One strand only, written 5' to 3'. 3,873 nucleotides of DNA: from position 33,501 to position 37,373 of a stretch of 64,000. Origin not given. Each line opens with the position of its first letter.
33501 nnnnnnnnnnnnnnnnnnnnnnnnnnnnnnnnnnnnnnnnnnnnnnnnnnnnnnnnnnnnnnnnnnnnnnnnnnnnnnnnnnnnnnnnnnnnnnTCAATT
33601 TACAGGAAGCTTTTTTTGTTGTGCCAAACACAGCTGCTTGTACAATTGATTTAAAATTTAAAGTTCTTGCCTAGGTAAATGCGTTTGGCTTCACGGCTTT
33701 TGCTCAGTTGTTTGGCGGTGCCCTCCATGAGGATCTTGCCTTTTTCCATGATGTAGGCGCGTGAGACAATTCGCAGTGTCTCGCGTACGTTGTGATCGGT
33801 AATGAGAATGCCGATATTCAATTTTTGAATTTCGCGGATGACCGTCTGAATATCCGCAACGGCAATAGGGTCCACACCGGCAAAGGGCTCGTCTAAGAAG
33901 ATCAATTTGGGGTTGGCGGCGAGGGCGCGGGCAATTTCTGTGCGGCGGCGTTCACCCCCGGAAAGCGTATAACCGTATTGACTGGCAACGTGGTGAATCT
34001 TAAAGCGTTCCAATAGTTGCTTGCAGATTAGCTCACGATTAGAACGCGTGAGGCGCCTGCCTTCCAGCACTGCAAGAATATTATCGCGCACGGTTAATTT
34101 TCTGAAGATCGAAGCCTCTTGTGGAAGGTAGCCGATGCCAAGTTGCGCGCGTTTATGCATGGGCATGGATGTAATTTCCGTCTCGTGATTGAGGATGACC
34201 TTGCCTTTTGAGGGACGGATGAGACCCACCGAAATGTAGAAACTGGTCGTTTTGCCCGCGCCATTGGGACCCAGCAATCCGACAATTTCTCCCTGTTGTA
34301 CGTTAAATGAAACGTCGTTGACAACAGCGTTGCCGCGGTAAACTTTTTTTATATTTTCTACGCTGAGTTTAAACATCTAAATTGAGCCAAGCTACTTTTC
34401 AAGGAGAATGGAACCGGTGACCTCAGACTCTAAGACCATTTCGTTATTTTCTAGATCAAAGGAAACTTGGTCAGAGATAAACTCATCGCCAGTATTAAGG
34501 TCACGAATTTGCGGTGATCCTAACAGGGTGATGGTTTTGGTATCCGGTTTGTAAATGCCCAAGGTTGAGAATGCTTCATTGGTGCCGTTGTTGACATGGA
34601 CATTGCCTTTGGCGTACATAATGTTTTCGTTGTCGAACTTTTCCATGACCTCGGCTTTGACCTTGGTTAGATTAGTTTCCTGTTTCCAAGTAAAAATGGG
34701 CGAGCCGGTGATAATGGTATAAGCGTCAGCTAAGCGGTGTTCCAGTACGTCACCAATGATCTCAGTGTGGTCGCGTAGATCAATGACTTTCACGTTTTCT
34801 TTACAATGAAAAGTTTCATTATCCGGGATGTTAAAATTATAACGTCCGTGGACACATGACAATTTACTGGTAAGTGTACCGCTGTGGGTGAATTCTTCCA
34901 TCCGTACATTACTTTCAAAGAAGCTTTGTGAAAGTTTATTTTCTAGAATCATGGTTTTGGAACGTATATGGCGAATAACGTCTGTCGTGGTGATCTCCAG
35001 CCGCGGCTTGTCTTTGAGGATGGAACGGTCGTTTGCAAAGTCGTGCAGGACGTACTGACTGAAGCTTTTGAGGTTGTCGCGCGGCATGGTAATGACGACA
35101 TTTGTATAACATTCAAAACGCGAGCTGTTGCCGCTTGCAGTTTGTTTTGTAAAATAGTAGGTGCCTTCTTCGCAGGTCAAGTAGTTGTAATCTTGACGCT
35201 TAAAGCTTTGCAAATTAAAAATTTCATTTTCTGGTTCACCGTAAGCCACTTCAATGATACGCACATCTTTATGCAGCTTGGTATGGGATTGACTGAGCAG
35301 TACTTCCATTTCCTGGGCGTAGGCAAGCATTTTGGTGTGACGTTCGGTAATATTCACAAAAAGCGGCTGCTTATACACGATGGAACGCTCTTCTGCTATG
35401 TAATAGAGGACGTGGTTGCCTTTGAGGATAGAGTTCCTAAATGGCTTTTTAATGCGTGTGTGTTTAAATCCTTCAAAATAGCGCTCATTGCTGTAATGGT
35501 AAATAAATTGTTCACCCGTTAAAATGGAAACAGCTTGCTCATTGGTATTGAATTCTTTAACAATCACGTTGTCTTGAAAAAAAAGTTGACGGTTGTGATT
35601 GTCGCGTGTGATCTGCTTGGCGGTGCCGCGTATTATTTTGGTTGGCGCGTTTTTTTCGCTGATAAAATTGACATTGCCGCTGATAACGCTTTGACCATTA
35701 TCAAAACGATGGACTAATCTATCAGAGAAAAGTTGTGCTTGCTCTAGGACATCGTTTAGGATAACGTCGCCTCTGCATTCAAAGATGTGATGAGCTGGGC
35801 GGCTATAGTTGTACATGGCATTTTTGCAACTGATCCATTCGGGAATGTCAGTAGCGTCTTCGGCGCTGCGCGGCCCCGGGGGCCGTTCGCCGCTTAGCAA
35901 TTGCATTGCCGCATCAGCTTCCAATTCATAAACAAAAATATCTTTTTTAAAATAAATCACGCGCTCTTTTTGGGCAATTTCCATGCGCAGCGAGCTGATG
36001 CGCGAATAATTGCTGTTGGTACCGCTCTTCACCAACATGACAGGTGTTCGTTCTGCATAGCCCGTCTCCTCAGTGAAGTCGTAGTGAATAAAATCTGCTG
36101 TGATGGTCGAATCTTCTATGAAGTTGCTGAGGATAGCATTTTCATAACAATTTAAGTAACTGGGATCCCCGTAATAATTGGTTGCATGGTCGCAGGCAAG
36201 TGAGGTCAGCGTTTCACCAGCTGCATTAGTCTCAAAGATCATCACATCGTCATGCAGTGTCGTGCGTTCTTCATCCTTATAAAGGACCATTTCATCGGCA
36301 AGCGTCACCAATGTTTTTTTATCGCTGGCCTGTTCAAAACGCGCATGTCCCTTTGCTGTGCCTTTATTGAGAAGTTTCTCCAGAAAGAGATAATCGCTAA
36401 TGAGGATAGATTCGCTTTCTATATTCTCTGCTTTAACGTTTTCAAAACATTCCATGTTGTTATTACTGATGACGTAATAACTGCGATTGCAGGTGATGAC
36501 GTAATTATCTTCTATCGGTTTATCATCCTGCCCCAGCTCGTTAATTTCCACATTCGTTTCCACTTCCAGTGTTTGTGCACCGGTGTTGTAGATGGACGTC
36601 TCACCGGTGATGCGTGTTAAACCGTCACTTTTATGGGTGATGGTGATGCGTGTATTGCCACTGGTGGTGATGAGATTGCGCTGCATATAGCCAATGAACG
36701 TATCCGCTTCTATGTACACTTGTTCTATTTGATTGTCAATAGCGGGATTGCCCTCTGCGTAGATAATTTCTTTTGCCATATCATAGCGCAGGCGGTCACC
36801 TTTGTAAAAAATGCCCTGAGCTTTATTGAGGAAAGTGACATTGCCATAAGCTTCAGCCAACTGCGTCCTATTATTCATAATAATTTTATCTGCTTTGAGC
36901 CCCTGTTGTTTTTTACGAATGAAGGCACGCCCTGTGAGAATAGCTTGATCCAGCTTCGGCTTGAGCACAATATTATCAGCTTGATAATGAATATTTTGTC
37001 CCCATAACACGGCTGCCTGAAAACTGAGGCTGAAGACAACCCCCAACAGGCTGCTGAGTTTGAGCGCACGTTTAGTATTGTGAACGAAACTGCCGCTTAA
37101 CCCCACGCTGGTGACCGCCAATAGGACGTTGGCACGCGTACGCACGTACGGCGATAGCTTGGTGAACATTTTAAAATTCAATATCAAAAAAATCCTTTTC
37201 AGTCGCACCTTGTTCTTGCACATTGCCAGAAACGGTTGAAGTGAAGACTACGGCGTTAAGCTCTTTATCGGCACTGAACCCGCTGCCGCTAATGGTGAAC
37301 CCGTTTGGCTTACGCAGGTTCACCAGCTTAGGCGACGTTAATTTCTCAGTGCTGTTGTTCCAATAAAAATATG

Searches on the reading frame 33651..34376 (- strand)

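Call 4: search_protein_families(library=pfam, proteins=[window:33651-34376:-])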
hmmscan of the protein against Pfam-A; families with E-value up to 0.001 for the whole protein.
window:33651-34376:- (241 aa): 2 families
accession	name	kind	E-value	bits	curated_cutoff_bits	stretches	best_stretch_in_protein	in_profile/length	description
PF00005.33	ABC_tran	-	9.9e-34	117.3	25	1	19-166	1-137/137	ABC transporter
PF13304.12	AAA_21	-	0.00075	20.1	27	0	152-196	253-299/304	AAA domain, putative AbiEii toxin, Type IV TA system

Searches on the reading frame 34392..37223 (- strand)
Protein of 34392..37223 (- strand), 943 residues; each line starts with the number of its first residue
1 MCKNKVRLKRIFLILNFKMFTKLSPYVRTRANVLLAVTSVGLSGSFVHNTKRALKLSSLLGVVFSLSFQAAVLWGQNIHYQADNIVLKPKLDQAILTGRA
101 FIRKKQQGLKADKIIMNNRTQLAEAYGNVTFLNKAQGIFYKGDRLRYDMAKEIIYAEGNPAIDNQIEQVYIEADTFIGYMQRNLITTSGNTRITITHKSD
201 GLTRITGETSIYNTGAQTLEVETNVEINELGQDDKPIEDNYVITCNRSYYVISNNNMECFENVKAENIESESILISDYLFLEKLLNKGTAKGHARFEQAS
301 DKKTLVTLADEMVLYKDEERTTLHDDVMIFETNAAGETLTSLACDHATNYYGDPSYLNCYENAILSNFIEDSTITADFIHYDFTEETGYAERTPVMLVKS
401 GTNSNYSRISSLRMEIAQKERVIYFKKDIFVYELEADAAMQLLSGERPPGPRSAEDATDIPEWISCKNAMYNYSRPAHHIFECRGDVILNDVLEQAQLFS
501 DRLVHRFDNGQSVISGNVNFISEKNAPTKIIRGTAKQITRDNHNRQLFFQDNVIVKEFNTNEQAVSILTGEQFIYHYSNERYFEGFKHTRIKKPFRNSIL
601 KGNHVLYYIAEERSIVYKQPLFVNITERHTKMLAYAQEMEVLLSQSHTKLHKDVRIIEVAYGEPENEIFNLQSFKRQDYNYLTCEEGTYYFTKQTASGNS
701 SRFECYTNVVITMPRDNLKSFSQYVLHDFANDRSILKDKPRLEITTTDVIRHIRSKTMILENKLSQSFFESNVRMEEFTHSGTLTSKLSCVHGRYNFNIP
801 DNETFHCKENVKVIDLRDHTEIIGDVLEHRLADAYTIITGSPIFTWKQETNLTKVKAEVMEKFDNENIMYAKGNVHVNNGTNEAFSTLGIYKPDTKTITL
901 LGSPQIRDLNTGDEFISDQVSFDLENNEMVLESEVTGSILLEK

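Call 4: search_protein_families(library=pfam, proteins=[window:34392-37223:-])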
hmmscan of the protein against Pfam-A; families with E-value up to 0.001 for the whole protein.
window:34392-37223:- (943 aa): 3 families
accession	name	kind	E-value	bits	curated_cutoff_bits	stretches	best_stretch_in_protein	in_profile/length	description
PF03968.19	LptD_N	-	5.3e-09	36.8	20.4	0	72-121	63-112/113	LptA/(LptD N-terminal domain) LPS transport protein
PF13100.11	OstA_2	-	2.9e-08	33.9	21.2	0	88-157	17-85/158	OstA-like protein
PF06835.18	LptC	-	6.8e-08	32.8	21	0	495-593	51-145/175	Lipopolysaccharide-assembly, LptC-related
